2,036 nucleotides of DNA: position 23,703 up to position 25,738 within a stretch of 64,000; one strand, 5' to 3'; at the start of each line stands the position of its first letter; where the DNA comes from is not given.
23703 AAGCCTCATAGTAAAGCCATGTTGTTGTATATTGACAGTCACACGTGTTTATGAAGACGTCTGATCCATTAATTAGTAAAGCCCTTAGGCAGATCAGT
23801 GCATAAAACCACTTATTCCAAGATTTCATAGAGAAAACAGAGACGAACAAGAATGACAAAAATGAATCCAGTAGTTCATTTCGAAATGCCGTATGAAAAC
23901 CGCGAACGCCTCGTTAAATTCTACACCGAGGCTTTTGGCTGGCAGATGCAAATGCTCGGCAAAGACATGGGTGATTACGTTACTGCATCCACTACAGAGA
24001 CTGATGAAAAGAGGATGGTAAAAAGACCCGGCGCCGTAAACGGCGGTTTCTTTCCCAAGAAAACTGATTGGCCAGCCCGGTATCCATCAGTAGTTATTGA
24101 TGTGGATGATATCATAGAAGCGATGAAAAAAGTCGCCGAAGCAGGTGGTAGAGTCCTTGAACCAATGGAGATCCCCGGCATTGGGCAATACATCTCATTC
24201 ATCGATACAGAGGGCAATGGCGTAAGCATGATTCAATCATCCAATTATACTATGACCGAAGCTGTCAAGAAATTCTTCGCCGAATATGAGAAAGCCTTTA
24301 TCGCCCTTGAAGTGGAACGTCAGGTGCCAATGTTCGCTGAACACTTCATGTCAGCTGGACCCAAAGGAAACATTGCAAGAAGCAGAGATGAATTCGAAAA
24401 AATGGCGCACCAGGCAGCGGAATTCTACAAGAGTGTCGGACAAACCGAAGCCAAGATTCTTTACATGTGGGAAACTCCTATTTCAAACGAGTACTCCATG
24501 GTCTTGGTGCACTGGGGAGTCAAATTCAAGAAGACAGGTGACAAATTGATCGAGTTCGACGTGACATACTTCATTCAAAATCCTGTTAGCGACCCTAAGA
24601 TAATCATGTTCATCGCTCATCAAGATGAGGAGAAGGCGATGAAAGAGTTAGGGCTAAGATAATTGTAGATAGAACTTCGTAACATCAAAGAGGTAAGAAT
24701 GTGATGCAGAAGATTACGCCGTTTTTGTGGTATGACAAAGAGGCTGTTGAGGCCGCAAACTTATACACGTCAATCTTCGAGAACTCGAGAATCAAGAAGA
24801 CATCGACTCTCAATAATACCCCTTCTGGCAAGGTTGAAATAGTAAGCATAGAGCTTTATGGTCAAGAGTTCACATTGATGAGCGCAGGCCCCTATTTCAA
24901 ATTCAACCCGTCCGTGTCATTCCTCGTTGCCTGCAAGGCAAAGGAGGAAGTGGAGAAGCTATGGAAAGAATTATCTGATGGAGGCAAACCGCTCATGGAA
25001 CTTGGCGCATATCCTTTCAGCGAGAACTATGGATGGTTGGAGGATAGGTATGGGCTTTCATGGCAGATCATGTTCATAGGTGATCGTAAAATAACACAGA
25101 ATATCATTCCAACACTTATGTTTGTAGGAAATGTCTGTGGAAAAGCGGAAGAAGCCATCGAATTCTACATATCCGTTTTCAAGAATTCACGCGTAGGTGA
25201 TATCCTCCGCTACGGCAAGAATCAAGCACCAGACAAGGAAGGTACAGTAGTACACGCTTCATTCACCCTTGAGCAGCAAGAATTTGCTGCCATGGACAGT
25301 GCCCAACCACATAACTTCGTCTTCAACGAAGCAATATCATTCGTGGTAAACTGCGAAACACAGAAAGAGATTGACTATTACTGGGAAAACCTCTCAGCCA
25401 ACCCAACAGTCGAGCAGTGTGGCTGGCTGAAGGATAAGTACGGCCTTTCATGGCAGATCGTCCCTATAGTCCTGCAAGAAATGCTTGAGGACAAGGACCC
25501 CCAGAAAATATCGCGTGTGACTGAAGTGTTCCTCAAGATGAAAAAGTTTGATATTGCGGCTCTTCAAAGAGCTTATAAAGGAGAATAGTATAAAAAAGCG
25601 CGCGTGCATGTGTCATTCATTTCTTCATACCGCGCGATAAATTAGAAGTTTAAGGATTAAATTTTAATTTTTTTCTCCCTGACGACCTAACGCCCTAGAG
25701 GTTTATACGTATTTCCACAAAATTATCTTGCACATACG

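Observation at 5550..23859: Gene graveyard: at least ten disrupted genes in about 18 kb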

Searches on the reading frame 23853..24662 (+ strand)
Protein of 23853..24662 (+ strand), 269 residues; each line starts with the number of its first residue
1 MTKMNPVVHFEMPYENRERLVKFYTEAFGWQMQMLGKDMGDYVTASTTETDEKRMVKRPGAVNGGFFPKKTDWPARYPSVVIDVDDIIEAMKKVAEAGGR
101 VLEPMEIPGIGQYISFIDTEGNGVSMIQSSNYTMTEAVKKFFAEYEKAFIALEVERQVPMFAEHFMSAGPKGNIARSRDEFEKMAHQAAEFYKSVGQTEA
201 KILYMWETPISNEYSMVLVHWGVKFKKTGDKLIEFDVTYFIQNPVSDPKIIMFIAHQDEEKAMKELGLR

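Call 64: search_protein_families(library=pfam, max_evalue=0.01, proteins=[window:23853-24662:+])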
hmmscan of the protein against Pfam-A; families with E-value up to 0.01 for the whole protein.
window:23853-24662:+ (269 aa): 3 families
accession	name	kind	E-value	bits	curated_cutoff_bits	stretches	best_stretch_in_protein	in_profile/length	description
PF00903.31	Glyoxalase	-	1.2e-07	32.6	20.6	1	8-124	3-119/121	Glyoxalase/Bleomycin resistance protein/Dioxygenase superfamily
PF22677.2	Ble-like_N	-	1.9e-05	24.8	24.5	1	7-45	2-38/41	Bleomycin resistance protein-like N-terminal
PF18029.7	Glyoxalase_6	-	0.0022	19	23.6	1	16-123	8-102/106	Glyoxalase-like domain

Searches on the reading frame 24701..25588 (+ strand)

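Call 64: search_protein_families(library=pfam, max_evalue=0.01, proteins=[window:24701-25588:+])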
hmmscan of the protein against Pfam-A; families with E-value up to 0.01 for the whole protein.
window:24701-25588:+ (295 aa): 2 families
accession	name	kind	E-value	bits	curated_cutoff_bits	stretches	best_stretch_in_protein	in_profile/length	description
PF06983.19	3-dmu-9_3-mt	-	1.3e-78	261.5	24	2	133-254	1-116/116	3-demethylubiquinone-9 3-methyltransferase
PF00903.31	Glyoxalase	-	1.1e-05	26.3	20.6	0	12-123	9-121/121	Glyoxalase/Bleomycin resistance protein/Dioxygenase superfamily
